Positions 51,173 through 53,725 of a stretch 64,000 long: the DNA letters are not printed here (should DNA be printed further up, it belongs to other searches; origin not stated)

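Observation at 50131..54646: IS1595-type transposon with a dead transposase but four intact, translationally coupled passenger genes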

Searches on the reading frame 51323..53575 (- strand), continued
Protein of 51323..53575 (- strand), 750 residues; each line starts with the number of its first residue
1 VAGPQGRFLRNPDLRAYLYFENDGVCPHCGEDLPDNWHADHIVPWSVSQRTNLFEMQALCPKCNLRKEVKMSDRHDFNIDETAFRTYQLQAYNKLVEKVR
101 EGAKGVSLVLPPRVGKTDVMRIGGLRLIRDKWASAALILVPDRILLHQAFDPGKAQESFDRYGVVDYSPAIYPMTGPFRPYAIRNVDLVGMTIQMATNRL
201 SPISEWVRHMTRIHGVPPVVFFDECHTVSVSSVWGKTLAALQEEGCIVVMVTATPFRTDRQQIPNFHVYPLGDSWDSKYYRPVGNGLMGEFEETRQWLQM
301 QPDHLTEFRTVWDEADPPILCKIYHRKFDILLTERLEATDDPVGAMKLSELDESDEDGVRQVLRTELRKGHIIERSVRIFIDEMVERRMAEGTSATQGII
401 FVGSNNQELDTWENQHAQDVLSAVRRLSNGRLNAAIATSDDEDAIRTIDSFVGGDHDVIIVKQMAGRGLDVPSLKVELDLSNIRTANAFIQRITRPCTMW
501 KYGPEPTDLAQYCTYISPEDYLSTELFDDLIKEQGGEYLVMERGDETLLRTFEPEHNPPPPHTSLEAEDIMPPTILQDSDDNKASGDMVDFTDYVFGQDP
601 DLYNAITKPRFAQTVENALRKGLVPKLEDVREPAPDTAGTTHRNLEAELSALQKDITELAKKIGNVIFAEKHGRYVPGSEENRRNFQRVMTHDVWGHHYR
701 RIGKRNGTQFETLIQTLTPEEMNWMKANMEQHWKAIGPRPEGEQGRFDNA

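Call 79: predict_structure(alignment_id=A3)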
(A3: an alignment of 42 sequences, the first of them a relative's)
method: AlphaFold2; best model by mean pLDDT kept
length: 750 residues; sequences in the alignment: 42
mean_pLDDT: 87.1   pTM: 0.72
mean pLDDT of the five models: 87.1, 86.4, 85.9, 85.3, 83.9
residues with pLDDT >= 90: 459; 70-90: 208; 50-70: 51; < 50: 32
segments of 3 or more residues with pLDDT < 50: 1-3, 69-73, 629-643, 743-750
pLDDT, mean of each block of 10 residues (from residue 1): 61 83 86 84 64 73 68 67 93 96 95 93 95 95 90 92 86 88 89 96 94 92 94 95 97 91 93 86 91 92 93 84 97 93 95 91 94 98 97 96 72 86 96 91 87 96 79 97 90 92 92 97 92 71 89 80 92 96 95 96 95 95 70 39 66 93 92 85 90 91 74 77 94 83 44
secondary structure, 60 per line:
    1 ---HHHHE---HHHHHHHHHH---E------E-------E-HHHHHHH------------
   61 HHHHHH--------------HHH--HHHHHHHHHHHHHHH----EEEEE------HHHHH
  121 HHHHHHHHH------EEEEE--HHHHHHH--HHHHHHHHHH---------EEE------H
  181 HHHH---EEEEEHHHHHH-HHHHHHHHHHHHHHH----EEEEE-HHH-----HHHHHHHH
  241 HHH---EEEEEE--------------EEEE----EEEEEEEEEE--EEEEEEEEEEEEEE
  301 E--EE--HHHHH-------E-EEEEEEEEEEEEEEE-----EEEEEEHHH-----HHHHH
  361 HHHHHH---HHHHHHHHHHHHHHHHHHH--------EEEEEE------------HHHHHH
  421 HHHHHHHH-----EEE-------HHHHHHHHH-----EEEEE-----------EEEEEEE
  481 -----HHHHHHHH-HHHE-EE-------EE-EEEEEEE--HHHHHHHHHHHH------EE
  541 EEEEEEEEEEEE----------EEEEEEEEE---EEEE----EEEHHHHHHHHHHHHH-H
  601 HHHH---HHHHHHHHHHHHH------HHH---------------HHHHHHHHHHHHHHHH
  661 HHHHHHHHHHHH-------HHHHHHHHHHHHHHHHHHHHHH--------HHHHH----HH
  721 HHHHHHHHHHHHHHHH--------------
elements in order (helices of 4 or more, strands of 3 or more residues): H4-7 H12-21 H42-48 H61-66 H86-100 E105-109 H116-129 E136-140 H143-149 H152-161 E171-173 H180-184 E188-192 H193-198 H200-214 E219-223 H233-243 E247-252 E267-270 E275-284 E287-301 H308-312 E322-336 E342-347 H356-366 H370-388 E397-402 H415-428 E434-436 H444-452 E458-462 E474-480 H486-493 E512-518 H521-532 E539-552 E563-571 E575-578 E583-585 H586-598 H600-604 H608-620 H645-672 H680-701 H710-714 H719-736

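Call 83: fold_search(model_id=the predicted structure, library=pdb)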
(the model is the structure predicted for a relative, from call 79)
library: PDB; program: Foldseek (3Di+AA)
matches with E <= 10: 1506; with E <= 0.001: 605
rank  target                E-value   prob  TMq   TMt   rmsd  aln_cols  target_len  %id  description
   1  7r7j_B                4.3e-10  1.00  0.32  0.41   9.0       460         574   15  Crystal structure of RadD with ADP (released 2022-04-13)
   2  8h5z_A                1.0e-09  1.00  0.34  0.44   8.3       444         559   15  Crystal structure of RadD/ATP analogue complex (released 2023-10-18)
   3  6jde_A                1.3e-09  1.00  0.35  0.45   8.0       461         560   16  crystal structure of a DNA repair protein (released 2019-06-26)
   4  6jde_B                1.5e-09  1.00  0.31  0.40  10.2       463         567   17  crystal structure of a DNA repair protein (released 2019-06-26)
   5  6p4f_C                1.6e-09  1.00  0.33  0.53  11.3       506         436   16  Crystal structure of the XPB-Bax1-forked DNA ternary complex (released 2020-06-17)
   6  9n6h_K                2.1e-09  1.00  0.36  0.35  12.5       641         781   12  2.54 A S.cerevisiae Chd1[L886G/L889G/L891G]-nucleosome 1:1 complex (released 2025-06-11)
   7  5tnu_A                2.2e-09  1.00  0.19  0.31  21.0       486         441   16  S. tokodaii XPB II crystal structure at 3.0 Angstrom resolution (released 2017-11-01)
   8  8h5y_B                2.3e-09  1.00  0.32  0.41   9.9       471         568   16  Crystal structure of RadD- ADP complex (released 2023-10-18)
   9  7r7j_A                2.7e-09  1.00  0.34  0.44   7.2       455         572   15  Crystal structure of RadD with ADP (released 2022-04-13)
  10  2hyi_C                3.1e-09  1.00  0.31  0.54  11.2       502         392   14  Structure of the human exon junction complex with a trapped DEAD-box helicase bound to RNA (released 2006-08-15)
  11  6icz_u                3.6e-09  1.00  0.31  0.55  11.1       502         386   14  Cryo-EM structure of a human post-catalytic spliceosome (P complex) at 3.0 angstrom (released 2019-03-13)
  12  7tn2_W                3.8e-09  1.00  0.36  0.31   9.6       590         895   12  Composite model of a Chd1-nucleosome complex in the nucleotide-free state derived from 2.3A and 2.7A Cryo-EM maps (released 2022-03-02)
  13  8h5y_A                4.4e-09  1.00  0.33  0.43   9.4       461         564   16  Crystal structure of RadD- ADP complex (released 2023-10-18)
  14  9n6i_L                4.9e-09  1.00  0.35  0.35  10.7       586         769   12  2.61 A S.cerevisiae Chd1[L886G/L889G/L891G]-nucleosome 2:1 complex (released 2025-06-11)
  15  9n6k_K                4.9e-09  1.00  0.35  0.28  13.1       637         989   12  2.88 A S.cerevisiae Chd1[L886G/L889G/L891G]-nucleosome 2:1 complex with DNA-binding domain (released 2025-06-11)
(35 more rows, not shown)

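Call 86: find_related_loci(query=A3, collection=viral_contigs, flank=8000)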
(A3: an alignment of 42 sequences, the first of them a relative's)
Query A3 (750 aa) in viral_contigs; peptide patterns used: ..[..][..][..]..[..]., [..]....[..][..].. (x = any residue, [..] = any of these).
42 stretches matched a pattern; 23 encode a relative of the query (tblastn E <= 1e-3); 22 distinct loci.
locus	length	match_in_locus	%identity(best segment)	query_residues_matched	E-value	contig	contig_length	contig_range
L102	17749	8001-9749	32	7-591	2e-81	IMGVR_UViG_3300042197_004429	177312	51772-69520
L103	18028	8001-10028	31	7-705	2e-79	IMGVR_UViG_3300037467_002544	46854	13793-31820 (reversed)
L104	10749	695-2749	28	23-730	1e-74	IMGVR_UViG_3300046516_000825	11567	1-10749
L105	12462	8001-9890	30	5-644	4e-74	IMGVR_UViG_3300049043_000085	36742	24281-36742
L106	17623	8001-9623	33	7-555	2e-72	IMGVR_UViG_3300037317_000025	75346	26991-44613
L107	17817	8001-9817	32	6-618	5e-76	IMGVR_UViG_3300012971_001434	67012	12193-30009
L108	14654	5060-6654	33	3-536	2e-67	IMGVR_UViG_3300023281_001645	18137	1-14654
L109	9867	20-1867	26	85-730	1e-52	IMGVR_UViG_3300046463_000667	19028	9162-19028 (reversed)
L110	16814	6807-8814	28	7-713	1e-50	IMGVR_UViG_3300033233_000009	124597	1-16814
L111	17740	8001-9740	28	7-593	4e-50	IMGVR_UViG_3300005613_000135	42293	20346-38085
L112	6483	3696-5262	29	25-551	4e-46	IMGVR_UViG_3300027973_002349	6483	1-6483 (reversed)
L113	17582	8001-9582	32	7-536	2e-44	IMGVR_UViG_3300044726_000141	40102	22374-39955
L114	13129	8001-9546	29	15-537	4e-49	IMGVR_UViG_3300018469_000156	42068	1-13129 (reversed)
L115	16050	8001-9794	27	71-677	2e-46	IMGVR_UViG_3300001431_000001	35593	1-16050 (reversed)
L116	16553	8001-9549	28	15-537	5e-45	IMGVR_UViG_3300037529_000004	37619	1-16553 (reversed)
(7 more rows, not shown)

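Call 90: search_protein_families(library=pfam, proteins=[L106:10880-11905:+, L106:11902-12954:+, L106:13104-13892:+, L106:4892-5899:-, L106:3398-4435:-, L105:10731-11636:+, L105:6390-7517:+, L110:5416-6723:+, L110:10100-10969:+, L110:3978-5393:-], max_evalue=0.001)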
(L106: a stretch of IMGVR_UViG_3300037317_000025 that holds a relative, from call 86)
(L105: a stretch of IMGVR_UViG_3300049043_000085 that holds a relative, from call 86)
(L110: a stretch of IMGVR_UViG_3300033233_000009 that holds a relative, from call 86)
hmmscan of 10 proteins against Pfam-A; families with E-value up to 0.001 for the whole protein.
L106:10880-11905:+ (341 aa): 1 family
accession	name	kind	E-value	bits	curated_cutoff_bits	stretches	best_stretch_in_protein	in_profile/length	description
PF05869.16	Dam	-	4.4e-16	59.4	28.1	1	184-317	11-143/169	DNA N-6-adenine-methyltransferase (Dam)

L106:11902-12954:+ (350 aa): 1 family
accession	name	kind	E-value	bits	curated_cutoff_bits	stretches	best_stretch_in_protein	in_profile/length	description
PF01555.25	N6_N4_Mtase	-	1.4e-38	133.5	26.7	1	29-333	1-219/221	DNA methylase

L106:13104-13892:+ (262 aa): 2 families
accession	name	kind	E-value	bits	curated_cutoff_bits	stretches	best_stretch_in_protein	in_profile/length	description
PF00249.37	Myb_DNA-binding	-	2.4e-07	31.2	24.4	1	58-100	2-46/46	Myb-like DNA-binding domain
PF12728.13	HTH_17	-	0.00024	21.8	27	0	114-165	2-48/51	Helix-turn-helix domain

L106:4892-5899:- (335 aa): 1 family
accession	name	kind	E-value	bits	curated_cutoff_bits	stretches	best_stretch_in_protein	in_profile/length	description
PF18897.5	Gp3-like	-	1.1e-20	74.8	23.6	1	17-197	1-179/191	Recombination directionality factor-like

L106:3398-4435:- (345 aa): 0 families

L105:10731-11636:+ (301 aa): 2 families
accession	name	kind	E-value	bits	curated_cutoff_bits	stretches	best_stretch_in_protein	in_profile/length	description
PF12684.13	DUF3799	-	2.7e-28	99.7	26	1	27-270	3-225/233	PDDEXK-like domain of unknown function (DUF3799)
PF12705.13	PDDEXK_1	-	4.2e-05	24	22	1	114-223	83-189/247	PD-(D/E)XK nuclease superfamily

L105:6390-7517:+ (375 aa): 0 families

L110:5416-6723:+ (435 aa): 1 family
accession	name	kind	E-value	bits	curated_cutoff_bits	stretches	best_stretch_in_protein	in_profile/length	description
PF03837.19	RecT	-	6.8e-40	137.2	24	1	83-286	2-179/198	RecT family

L110:10100-10969:+ (289 aa): 0 families

L110:3978-5393:- (471 aa): 1 family
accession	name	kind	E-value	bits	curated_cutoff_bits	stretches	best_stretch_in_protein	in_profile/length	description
PF18870.6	HEPN_RES_NTD1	-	4.4e-05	24.3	27.4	1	376-449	26-96/131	HEPN/RES N-terminal domain 1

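Call 91: search_protein_families(library=pfam, proteins=[L107:5631-6878:+, L107:4054-4983:+, L107:13813-15822:+, L107:10410-11144:-, L113:11913-12890:+, L113:13644-15074:+, L113:5334-6320:-, L113:7037-7777:+, L115:12066-13739:+, L115:6922-7986:-], max_evalue=0.001)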
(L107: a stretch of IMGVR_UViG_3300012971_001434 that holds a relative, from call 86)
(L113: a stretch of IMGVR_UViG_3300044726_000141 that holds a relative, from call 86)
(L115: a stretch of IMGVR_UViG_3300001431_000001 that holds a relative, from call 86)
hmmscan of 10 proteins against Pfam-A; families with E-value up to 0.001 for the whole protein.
L107:5631-6878:+ (415 aa): 1 family
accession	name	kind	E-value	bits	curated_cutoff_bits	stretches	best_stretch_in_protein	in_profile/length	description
PF03389.21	MobA_MobL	-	3.7e-13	50.3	26.7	1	56-224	41-214/224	MobA/MobL family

L107:4054-4983:+ (309 aa): 1 family
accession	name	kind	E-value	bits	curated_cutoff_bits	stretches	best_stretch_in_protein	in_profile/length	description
PF04610.19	TrbL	-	5.2e-05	23.6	25.9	1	72-251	35-212/215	TrbL/VirB6 plasmid conjugal transfer protein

L107:13813-15822:+ (669 aa): 1 family
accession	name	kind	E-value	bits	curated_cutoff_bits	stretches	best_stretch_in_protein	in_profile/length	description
PF01555.25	N6_N4_Mtase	-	3e-07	31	26.7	1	21-95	152-218/221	DNA methylase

L107:10410-11144:- (244 aa): 0 families

L113:11913-12890:+ (325 aa): 0 families

L113:13644-15074:+ (476 aa): 1 family
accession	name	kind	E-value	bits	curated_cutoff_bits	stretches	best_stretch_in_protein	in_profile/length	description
PF01551.29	Peptidase_M23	-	1e-17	64.5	28.7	1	356-448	2-92/96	Peptidase family M23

L113:5334-6320:- (328 aa): 1 family
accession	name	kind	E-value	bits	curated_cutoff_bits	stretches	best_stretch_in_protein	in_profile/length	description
PF00589.27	Phage_integrase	-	1.8e-16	60.9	27.1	1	139-308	5-166/172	Phage integrase family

L113:7037-7777:+ (246 aa): 1 family
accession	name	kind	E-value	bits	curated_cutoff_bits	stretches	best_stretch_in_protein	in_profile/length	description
PF13730.12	HTH_36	-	2.1e-11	43.9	25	1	17-67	6-55/55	Helix-turn-helix domain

L115:12066-13739:+ (557 aa): 2 families
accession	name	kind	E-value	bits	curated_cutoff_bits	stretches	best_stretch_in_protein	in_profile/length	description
PF00239.26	Resolvase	-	2.1e-26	93.2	23.3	1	29-175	1-144/145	Resolvase, N terminal domain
PF07508.19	Recombinase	-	2.1e-10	41.2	21.1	1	200-288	2-101/102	Recombinase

L115:6922-7986:- (354 aa): 0 families

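Call 97: find_encoding_contigs(protein=P0001, flank=2000, max_places=3)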
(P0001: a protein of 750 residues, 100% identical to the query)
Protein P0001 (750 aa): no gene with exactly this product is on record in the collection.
